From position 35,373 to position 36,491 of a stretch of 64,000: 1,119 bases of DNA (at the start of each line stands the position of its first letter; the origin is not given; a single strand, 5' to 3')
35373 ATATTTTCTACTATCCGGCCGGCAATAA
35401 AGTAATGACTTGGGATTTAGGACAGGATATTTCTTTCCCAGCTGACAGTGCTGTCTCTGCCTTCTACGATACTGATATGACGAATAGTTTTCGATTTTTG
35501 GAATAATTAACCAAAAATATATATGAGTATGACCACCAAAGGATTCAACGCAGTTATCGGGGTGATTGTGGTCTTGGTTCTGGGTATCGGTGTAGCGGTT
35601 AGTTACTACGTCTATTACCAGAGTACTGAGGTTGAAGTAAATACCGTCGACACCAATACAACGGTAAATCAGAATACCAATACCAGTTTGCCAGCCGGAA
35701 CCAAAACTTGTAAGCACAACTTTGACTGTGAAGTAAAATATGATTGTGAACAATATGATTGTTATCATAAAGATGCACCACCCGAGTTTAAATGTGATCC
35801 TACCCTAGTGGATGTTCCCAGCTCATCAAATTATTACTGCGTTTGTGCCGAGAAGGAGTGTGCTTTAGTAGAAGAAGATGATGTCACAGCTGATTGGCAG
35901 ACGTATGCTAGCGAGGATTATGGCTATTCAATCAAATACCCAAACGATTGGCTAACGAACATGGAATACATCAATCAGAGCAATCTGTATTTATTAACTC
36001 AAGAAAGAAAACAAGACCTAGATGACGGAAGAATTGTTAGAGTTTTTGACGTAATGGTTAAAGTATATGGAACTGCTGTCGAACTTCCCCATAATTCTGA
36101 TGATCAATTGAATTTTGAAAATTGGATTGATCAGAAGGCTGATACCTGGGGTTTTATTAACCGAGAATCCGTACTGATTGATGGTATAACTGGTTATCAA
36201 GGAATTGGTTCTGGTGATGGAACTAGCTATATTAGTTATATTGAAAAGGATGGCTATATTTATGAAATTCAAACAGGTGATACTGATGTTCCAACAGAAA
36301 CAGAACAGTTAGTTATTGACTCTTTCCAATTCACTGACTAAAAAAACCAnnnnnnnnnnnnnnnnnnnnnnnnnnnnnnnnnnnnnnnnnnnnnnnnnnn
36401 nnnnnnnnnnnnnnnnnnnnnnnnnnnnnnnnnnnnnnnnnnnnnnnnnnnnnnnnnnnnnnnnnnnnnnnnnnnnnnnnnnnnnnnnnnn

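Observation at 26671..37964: Group-3b-like [NiFe] hydrogenase operon interrupted twice, once by a transporter and once by a four-gene surface-protein cassette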

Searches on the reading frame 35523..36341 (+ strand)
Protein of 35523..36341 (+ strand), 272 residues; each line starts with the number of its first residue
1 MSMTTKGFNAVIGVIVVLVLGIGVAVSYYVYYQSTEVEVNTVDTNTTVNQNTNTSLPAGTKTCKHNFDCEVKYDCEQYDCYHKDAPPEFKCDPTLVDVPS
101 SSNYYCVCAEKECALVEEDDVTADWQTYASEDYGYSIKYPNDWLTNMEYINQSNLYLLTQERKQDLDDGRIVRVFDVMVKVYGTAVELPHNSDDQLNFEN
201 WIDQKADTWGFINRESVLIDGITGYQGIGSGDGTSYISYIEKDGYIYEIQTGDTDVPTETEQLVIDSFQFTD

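Call 4: search_protein_families(library=pfam, proteins=[window:35523-36341:+], max_evalue=0.01)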
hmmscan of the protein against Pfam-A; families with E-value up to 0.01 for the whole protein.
window:35523-36341:+ (272 aa): 1 family
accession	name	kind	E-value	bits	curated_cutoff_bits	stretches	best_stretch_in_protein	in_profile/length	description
PF18933.6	PsbP_2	-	6e-07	30.1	27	1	116-268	35-182/184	PsbP-like protein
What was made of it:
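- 35523..36341 (+): mp272: TM anchor, linker, 8-Cys domain and a PsbP/Mog1p-like domain. Last cassette gene; its stop lies 8 nt before the alpha ATG. PsbP_2 6e-7 (call 4).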

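Call 8: search_protein_families(library=ncbifam, proteins=[window:35523-36341:+], max_evalue=0.01)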
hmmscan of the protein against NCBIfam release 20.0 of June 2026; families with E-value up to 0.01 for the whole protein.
window:35523-36341:+ (272 aa): 0 families

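Call 53: find_homologous_proteins(query=window:35523-36341:+, max_evalue=0.001)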
Query window:35523-36341:+ (272 aa): 5 proteins with E <= 0.001 among 331 candidates.
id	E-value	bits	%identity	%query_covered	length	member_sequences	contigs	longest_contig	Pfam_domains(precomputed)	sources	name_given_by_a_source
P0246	1.6e-181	619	100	99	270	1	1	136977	-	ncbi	ncbi:MAG: PsbP-related protein [Patescibacteria group bacterium]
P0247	3.7e-51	192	56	56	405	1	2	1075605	-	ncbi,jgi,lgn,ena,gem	ncbi:MAG: PsbP-related protein [Patescibacteria group bacterium]|jgi:hypothetical protein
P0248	1.4e-50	190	53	54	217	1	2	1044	-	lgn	-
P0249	2.0e-50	189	56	55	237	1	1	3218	-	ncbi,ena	-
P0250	4.8e-42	162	41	74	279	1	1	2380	-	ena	-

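Call 54: find_encoding_contigs(protein=P0247, flank=10000, max_places=2)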
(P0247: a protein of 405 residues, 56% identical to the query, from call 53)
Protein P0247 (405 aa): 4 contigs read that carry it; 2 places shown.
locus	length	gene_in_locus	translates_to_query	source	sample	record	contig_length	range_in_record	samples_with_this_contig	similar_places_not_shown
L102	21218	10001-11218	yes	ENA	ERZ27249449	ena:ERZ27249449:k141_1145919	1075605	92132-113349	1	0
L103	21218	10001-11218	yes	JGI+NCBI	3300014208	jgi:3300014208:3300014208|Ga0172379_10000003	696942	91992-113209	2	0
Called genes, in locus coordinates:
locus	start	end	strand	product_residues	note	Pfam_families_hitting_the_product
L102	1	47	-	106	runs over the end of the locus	-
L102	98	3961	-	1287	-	PF13620:CarboxypepD_reg (faint)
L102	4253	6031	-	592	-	PF00753:Lactamase_B, PF12706:Lactamase_B_2, PF22505:RNase_J_b_CASP, PF17770:RNase_J_C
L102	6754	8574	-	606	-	PF00496:SBP_bac_5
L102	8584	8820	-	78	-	PF03840:SecG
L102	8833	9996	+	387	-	-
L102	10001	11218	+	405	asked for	-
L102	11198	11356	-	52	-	-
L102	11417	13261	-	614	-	PF01541:GIY-YIG (weak), PF27096:UvrC_M, PF02151:UVR (weak), PF22920:UvrC_RNaseH, PF08459:UvrC_RNaseH_dom, PF14520:HHH_5 (weak)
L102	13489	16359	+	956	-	PF00005:ABC_tran (faint), PF02463:SMC_N (faint), PF13191:AAA_16 (faint), PF13304:AAA_21 (faint), PF13481:AAA_25 (faint), PF13555:AAA_29 (faint), PF17760:UvrA_inter, PF17755:UvrA_DNA-bind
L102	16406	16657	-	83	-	PF02599:CsrA (weak)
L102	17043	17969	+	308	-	-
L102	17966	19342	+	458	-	PF04932:Wzy_C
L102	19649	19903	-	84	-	-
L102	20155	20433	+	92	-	PF00166:Cpn10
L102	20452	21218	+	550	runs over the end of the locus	PF00118:Cpn60_TCP1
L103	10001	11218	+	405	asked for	-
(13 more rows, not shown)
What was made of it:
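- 35523..36341 (+): A homologue sits in an unrelated context in L102 (call 54).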

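Call 55: find_encoding_contigs(protein=P0250, flank=10000, max_places=2)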
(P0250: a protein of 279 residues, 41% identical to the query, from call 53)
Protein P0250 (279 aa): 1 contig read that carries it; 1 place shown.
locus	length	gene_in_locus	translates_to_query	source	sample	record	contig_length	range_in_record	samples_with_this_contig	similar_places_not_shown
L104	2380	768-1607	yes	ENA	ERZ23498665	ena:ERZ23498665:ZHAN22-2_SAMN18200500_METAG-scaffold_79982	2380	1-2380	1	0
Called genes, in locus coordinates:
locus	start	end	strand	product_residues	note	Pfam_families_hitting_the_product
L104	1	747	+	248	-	?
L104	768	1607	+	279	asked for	-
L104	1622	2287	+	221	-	-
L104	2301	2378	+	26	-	?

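Call 81: predict_structure(alignment_id=A6)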
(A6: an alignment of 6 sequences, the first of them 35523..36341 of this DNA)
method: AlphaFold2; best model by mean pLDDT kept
length: 272 residues; sequences in the alignment: 6
mean_pLDDT: 68.8   pTM: 0.56
mean pLDDT of the five models: 68.8, 66.6, 65.8, 61.8, 61.6
residues with pLDDT >= 90: 74; 70-90: 64; 50-70: 59; < 50: 75
segments of 3 or more residues with pLDDT < 50: 1-7, 31-61, 80-83, 85-105, 110-117
pLDDT, mean of each block of 10 residues (from residue 1): 47 65 57 37 28 38 52 51 43 38 48 49 90 93 78 84 79 79 91 91 88 89 87 81 93 86 93 79
secondary structure, 60 per line:
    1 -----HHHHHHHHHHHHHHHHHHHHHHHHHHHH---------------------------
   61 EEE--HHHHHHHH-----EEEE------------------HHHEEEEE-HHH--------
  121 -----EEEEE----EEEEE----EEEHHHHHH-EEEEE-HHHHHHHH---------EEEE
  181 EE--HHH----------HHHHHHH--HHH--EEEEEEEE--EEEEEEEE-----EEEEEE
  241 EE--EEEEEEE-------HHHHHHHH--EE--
elements in order: H6-33 E61-63 H66-73 E79-82 E104-108 E126-130 E135-139 E144-146 H147-152 E154-158 H160-167 E177-182 H198-204 E212-219 E222-229 E235-242 E245-251 H259-266
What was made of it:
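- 35523..36341 (+): In the AF2 model the C-domain has pLDDT 80-93 (call 81).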

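Call 83: fold_search(model_id=the predicted structure, library=pdb)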
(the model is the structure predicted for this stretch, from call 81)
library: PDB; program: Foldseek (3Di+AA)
matches with E <= 10: 1000; with E <= 0.001: 21
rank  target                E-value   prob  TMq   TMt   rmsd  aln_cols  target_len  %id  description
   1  2xb3                  4.2e-06  1.00  0.31  0.51   6.7       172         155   17  The Structure of Cyanobacterial PsbP (released 2010-08-25)
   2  1v2b_B                5.0e-06  1.00  0.32  0.52   6.4       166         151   16  Crystal Structure of PsbP Protein in the Oxygen-Evolving Complex of Photosystem II from Higher Plants (released 2004-05-18)
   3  4rth_B                1.3e-05  1.00  0.32  0.49   7.4       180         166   16  The crystal structure of PsbP from Zea mays (released 2015-03-11)
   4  5xnl_P                1.5e-05  1.00  0.32  0.44  11.4       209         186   16  Structure of stacked C2S2M2-type PSII-LHCII supercomplex from Pisum sativum (released 2017-09-20)
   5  1v2b_A                1.6e-05  1.00  0.34  0.56   5.4       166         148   16  Crystal Structure of PsbP Protein in the Oxygen-Evolving Complex of Photosystem II from Higher Plants (released 2004-05-18)
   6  9i4t_P                1.7e-05  1.00  0.31  0.46   7.0       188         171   13  Photosystem II from Arabidopsis thaliana (released 2026-03-25)
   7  4rth_A                1.8e-05  1.00  0.33  0.50   7.5       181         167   15  The crystal structure of PsbP from Zea mays (released 2015-03-11)
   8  8z9d_P                2.9e-05  1.00  0.30  0.41   7.8       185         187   17  cryo-EM structure of PSII-LHCII megacomplex from spinach (released 2024-11-13)
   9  2lnj_MODEL_1_A        3.3e-05  1.00  0.33  0.49   6.4       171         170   16  Solution Structure of Cyanobacterial PsbP (CyanoP) from Synechocystis sp. PCC 6803 (released 2012-06-06)
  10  9grx_0                4.1e-05  1.00  0.35  0.56   5.1       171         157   13  NDH-PSI-LHCI supercomplex from S. oleracea (released 2025-02-12)
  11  9gnw_P                4.6e-05  1.00  0.31  0.43   7.8       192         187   12  Universal PSII assembly intermediate (released 2025-09-17)
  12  7wff_f                5.4e-05  1.00  0.35  0.57   5.7       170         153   15  Subcomplexes B,M and L in the Cylic electron transfer supercomplex NDH-PSI from Arabidopsis (released 2022-03-16)
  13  2vu4                  8.9e-05  1.00  0.33  0.56   6.0       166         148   15  Structure of PsbP protein from Spinacia oleracea at 1.98 A resolution (released 2009-07-21)
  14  3jcu_P                1.5e-04  1.00  0.32  0.47   6.9       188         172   13  Cryo-EM structure of spinach PSII-LHCII supercomplex at 3.2 Angstrom resolution (released 2016-05-25)
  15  5zxa                  1.5e-04  1.00  0.29  0.43   7.8       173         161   13  Crystal structure of fibronectin-binding protein Apa mutant from Mycobacterium tuberculosis (released 2019-05-29)
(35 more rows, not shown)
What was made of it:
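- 35523..36341 (+): Foldseek finds PsbP 2xb3 at 4.2e-6 and 1v2b at 5e-6 (call 83).
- Closest known: Prokaryotic inhibitory serpins and PsbP/Mog1p-fold extracellular proteins. Same: The mp272 C-domain matches PsbP structures (call 83).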
